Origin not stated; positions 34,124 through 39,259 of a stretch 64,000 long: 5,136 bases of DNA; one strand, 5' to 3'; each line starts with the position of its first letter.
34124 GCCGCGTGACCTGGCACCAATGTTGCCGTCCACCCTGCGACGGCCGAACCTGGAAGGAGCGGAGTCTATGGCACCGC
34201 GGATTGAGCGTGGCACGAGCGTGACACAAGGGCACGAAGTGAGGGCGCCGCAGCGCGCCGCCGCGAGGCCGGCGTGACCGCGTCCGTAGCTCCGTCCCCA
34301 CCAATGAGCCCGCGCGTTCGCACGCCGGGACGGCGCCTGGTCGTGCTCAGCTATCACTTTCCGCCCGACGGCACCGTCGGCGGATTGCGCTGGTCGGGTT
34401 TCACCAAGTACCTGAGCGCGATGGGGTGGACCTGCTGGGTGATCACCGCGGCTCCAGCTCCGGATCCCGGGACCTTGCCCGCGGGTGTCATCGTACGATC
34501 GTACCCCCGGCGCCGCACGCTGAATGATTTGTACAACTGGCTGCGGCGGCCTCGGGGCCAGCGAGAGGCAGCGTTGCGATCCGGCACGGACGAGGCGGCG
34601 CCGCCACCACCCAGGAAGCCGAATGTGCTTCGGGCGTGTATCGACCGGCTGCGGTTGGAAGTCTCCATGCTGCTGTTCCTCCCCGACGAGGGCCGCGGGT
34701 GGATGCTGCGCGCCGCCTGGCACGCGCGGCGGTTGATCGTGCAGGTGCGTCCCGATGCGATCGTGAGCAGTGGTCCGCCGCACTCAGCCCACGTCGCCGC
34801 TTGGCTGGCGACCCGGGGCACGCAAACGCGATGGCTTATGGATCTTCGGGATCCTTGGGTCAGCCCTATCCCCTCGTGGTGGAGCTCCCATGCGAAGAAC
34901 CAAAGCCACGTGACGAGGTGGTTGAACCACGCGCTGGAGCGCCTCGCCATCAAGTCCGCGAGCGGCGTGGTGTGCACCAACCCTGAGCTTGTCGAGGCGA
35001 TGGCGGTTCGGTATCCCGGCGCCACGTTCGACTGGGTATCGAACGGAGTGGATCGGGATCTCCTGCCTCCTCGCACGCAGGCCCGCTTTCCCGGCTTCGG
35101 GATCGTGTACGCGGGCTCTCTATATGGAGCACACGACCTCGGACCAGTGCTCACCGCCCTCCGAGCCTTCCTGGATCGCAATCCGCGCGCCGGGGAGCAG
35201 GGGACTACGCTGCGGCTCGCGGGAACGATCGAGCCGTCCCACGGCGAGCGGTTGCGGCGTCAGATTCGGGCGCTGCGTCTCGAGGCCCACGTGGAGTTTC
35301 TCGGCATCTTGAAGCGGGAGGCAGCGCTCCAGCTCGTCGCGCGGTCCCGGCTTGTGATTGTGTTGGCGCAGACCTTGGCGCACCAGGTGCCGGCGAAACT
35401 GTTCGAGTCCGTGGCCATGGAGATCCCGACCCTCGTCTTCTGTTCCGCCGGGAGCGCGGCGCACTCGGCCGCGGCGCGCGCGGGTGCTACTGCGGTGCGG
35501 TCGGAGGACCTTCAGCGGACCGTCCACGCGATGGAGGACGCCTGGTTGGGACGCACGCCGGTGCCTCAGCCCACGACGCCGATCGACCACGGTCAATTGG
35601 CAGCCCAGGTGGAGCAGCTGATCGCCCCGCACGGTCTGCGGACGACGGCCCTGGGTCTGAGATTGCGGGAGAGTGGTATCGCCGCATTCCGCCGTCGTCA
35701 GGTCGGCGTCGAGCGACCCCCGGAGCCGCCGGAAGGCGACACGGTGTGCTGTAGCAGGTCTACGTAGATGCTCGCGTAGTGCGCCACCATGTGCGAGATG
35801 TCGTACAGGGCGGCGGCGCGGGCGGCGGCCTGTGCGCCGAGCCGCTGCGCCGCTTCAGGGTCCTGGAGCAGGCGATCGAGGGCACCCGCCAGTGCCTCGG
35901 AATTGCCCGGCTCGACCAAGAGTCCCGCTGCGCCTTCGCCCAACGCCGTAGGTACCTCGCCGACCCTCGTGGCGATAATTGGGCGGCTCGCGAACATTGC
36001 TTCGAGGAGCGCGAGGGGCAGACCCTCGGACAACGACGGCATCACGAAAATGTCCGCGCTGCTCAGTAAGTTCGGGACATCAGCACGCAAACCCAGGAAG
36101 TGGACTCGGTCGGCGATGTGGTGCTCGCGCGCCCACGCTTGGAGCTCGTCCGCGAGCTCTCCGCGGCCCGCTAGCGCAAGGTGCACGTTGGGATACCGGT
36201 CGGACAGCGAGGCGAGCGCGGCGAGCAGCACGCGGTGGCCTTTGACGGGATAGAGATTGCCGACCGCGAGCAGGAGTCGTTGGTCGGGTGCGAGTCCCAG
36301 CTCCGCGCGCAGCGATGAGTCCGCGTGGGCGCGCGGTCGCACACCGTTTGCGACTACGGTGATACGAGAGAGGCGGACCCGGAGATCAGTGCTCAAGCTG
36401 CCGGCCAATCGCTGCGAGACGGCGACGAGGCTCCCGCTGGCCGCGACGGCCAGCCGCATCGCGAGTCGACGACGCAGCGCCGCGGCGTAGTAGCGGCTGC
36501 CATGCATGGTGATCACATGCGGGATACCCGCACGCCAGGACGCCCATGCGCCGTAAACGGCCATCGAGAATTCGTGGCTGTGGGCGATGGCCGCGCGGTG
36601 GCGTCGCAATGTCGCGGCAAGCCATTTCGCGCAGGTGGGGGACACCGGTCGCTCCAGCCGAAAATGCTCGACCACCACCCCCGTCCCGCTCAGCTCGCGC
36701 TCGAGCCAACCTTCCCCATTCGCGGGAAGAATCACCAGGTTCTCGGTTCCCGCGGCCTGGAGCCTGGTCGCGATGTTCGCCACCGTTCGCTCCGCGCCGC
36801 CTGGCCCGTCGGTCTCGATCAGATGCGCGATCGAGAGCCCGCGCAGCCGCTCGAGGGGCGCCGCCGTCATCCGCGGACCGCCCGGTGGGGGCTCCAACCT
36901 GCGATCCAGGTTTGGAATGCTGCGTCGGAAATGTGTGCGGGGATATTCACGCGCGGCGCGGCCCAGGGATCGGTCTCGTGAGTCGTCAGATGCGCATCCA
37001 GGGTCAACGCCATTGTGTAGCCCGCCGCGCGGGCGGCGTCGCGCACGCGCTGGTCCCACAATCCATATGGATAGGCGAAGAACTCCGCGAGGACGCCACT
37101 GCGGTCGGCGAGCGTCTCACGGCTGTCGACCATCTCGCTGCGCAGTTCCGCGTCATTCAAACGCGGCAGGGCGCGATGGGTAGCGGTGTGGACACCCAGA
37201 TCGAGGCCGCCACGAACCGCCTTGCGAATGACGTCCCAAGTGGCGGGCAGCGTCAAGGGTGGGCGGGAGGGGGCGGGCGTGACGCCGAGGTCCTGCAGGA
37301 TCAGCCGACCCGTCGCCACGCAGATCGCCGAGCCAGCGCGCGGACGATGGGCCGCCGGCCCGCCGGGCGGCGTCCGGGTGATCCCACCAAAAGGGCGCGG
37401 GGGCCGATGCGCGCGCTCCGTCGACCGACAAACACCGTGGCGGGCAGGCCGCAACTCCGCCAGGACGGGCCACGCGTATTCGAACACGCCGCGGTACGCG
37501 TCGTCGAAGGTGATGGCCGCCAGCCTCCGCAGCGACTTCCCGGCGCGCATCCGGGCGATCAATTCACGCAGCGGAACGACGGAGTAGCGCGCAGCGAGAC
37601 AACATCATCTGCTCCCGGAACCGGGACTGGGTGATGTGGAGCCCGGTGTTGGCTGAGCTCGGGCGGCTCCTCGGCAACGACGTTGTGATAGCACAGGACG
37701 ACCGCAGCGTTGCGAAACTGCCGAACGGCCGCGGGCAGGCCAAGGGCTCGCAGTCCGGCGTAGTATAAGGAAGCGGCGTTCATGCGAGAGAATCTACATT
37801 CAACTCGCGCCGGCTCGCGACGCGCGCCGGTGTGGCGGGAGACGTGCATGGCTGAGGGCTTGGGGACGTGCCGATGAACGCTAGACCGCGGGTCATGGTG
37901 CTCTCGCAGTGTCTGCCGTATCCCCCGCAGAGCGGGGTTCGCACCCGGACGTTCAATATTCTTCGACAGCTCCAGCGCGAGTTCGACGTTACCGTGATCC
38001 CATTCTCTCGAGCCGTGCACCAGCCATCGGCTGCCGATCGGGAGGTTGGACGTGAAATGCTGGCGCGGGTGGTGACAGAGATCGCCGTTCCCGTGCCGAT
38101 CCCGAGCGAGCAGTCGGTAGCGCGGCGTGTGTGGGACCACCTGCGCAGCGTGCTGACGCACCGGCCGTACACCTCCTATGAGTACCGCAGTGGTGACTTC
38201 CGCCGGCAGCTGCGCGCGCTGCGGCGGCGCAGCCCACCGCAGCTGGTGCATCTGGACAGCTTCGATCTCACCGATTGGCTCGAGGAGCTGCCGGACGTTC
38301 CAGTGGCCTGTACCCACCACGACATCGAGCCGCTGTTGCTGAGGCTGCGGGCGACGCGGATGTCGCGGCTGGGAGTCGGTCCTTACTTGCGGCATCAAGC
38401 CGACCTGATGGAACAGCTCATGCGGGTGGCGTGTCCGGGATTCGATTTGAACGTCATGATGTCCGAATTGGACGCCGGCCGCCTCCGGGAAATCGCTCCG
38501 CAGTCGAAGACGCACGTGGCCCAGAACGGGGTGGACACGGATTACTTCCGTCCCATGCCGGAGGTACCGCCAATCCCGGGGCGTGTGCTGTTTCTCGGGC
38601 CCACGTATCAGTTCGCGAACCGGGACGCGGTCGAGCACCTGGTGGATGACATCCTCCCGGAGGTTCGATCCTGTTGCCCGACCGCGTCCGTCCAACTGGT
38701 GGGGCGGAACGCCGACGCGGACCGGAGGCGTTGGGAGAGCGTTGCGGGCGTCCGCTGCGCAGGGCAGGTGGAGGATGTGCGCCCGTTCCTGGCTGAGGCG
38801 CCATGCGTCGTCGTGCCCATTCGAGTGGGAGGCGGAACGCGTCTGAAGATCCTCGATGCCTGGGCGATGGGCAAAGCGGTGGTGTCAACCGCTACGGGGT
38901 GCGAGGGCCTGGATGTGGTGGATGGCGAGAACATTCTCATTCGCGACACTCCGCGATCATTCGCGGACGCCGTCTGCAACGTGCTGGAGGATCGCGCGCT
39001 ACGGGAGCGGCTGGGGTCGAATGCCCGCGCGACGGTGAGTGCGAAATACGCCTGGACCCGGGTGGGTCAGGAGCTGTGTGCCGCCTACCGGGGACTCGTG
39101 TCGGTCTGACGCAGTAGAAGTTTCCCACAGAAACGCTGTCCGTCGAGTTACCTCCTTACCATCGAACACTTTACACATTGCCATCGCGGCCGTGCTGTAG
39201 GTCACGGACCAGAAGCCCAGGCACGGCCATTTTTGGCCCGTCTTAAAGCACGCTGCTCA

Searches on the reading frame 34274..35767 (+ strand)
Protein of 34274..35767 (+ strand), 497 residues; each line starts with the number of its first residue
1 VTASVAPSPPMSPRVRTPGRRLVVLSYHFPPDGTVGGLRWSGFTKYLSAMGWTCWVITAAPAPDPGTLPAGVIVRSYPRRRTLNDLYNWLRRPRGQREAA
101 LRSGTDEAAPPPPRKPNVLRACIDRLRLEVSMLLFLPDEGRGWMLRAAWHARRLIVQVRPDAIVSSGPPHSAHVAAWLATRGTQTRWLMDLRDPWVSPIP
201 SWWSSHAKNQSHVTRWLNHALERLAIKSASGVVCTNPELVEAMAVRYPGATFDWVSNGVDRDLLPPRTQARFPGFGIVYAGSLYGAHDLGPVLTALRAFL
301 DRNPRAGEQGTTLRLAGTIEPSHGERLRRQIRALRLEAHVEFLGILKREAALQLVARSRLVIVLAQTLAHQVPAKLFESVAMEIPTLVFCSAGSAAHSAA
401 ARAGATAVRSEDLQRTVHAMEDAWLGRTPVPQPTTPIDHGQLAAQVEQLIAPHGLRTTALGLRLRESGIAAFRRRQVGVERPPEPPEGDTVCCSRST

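Call 10: search_protein_families(library=pfam, proteins=[window:34274-35767:+], max_evalue=0.01)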
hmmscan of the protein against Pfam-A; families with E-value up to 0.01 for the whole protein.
window:34274-35767:+ (497 aa): 4 families
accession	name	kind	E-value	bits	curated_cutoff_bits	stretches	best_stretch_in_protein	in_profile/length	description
PF13579.12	Glyco_trans_4_4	-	5.9e-09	36.9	29.7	1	130-245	42-144/158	Glycosyl transferase 4-like domain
PF13439.12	Glyco_transf_4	-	2.9e-08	34.4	28.5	1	126-262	39-169/170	Glycosyltransferase Family 4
PF13692.12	Glyco_trans_1_4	-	5.4e-06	27.2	27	1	277-420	4-136/142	Glycosyl transferases group 1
PF00534.26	Glycos_transf_1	-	1.4e-05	25.1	26.4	1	307-400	44-132/172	Glycosyl transferases group 1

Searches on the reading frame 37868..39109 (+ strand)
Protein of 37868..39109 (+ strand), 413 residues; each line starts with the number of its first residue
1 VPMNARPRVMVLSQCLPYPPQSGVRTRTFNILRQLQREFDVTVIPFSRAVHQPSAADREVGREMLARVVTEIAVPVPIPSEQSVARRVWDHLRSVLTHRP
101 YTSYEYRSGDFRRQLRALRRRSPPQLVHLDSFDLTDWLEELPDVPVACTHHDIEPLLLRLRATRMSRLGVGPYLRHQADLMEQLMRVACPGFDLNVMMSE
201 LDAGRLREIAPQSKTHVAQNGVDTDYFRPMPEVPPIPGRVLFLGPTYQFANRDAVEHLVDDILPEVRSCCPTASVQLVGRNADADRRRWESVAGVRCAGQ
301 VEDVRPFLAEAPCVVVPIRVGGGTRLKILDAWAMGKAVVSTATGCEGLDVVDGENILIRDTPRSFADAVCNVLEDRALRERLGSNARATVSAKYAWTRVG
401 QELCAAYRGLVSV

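Call 10: search_protein_families(library=pfam, proteins=[window:37868-39109:+], max_evalue=0.01)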
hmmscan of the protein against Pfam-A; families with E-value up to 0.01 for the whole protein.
window:37868-39109:+ (413 aa): 4 families
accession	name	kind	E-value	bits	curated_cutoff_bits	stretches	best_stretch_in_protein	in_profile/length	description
PF13692.12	Glyco_trans_1_4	-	1.9e-21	77.2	27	1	239-375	3-142/142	Glycosyl transferases group 1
PF13439.12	Glyco_transf_4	-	2.7e-11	44.2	28.5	1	23-225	3-169/170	Glycosyltransferase Family 4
PF13524.12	Glyco_trans_1_2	-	2e-07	31.5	25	1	272-404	14-143/144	Glycosyl transferase-like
PF00534.26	Glycos_transf_1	-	1.6e-06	28.2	26.4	1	295-388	75-171/172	Glycosyl transferases group 1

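Call 16: find_related_loci(query=window:37868-39109:+, collection=genome_contigs, flank=10000)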
Query window:37868-39109:+ (413 aa) in genome_contigs; peptide patterns used: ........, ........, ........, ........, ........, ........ (x = any residue, [..] = any of these).
225 stretches matched a pattern; 95 encode a relative of the query (tblastn E <= 1e-3); the best 80 are kept; 80 distinct loci.
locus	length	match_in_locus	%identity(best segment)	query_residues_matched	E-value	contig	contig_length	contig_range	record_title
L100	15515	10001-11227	57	2-411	4e-140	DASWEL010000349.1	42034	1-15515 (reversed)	MAG TPA_asm: Gemmatimonadales bacterium isolate SMAG_U2761 k141_1147426, whole genome shotgun sequence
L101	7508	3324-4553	55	2-412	2e-139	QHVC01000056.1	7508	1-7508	MAG: Gemmatimonadetes bacterium isolate AG13 14_1009_16_30cm_scaffold_28482_curated, whole genome shotgun sequence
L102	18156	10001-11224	56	3-411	1e-137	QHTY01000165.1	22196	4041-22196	MAG: Gemmatimonadetes bacterium isolate AG40 14_0903_02_20cm_scaffold_1271_curated, whole genome shotgun sequence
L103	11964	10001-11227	55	3-412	8e-137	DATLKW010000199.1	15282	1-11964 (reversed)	MAG TPA_asm: Gemmatimonadales bacterium isolate SMAG_U13732 k141_192756, whole genome shotgun sequence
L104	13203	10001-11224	56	2-411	1e-136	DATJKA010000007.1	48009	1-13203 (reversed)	MAG TPA_asm: Gemmatimonadales bacterium isolate SMAG_U15580 k141_1746286, whole genome shotgun sequence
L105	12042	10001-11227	55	3-412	1e-135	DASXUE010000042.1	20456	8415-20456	MAG TPA_asm: Gemmatimonadales bacterium isolate SMAG_U4710 k141_1524753, whole genome shotgun sequence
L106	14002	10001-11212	58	3-407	2e-135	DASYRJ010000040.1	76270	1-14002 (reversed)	MAG TPA_asm: Gemmatimonadales bacterium isolate SMAG_U4508 k141_2311136, whole genome shotgun sequence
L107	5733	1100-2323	57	3-411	4e-135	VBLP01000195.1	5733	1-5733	MAG: Deltaproteobacteria bacterium isolate DP_38 14_0903_13_30cm_scaffold_872258, whole genome shotgun sequence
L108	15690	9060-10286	53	3-412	2e-134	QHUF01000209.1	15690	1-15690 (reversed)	MAG: Gemmatimonadetes bacterium isolate AG34 14_0929_02_30cm_scaffold_10865_curated, whole genome shotgun sequence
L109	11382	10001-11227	54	3-410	1e-131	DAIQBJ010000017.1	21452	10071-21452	MAG TPA_asm: Gemmatimonadales bacterium isolate CTOTU27894 NODE_307_length_21452_cov_5.079077, whole genome shotgun sequ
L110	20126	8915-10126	57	3-407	5e-131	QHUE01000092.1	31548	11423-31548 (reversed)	MAG: Gemmatimonadetes bacterium isolate AG35 14_0903_16_40cm_scaffold_4075_curated, whole genome shotgun sequence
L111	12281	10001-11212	54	3-407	3e-130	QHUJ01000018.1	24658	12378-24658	MAG: Gemmatimonadetes bacterium isolate AG30 14_0929_12_40cm_scaffold_3081_e_410_curated, whole genome shotgun sequence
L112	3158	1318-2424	52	43-412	4e-117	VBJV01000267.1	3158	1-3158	MAG: Chloroflexi bacterium isolate CF_165 14_1009_16_40cm_scaffold_330763, whole genome shotgun sequence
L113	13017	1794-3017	49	3-411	1e-109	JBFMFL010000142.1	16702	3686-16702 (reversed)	MAG: Gemmatimonadota bacterium isolate MAG270 MAG270_142, whole genome shotgun sequence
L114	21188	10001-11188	49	6-407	2e-107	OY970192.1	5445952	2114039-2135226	MAG: uncultured Gemmatimonadales bacterium isolate MFD01721.bin.c.5 genome assembly, chromosome: 1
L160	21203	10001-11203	44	6-410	4e-92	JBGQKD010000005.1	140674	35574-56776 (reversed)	MAG: Gemmatimonadota bacterium isolate OBJ2_061818_050_7 k141_565068_length_140674_cov_17.5414, whole genome shotgun seq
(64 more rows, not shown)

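Call 59: search_protein_families(library=ncbifam, proteins=[L160:509-2143:+], max_evalue=0.01)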
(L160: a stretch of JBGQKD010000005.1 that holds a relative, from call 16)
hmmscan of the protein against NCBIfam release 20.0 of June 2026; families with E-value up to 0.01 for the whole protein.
L160:509-2143:+ (545 aa): 0 families

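Call 69: search_protein_families(library=pfam, proteins=[L160:1400-2143:+], max_evalue=0.01)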
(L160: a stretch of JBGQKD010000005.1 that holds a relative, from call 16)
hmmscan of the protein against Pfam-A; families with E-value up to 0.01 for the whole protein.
L160:1400-2143:+ (248 aa): 2 families
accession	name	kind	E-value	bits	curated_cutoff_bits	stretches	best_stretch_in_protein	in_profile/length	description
PF21294.4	Polysacc_lyase_14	-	4.6e-09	36.7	27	1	68-222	42-192/215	Polysaccharide lyase 14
PF14099.13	Polysacc_lyase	-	0.0024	18.2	29.9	0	156-239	129-209/210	Polysaccharide lyase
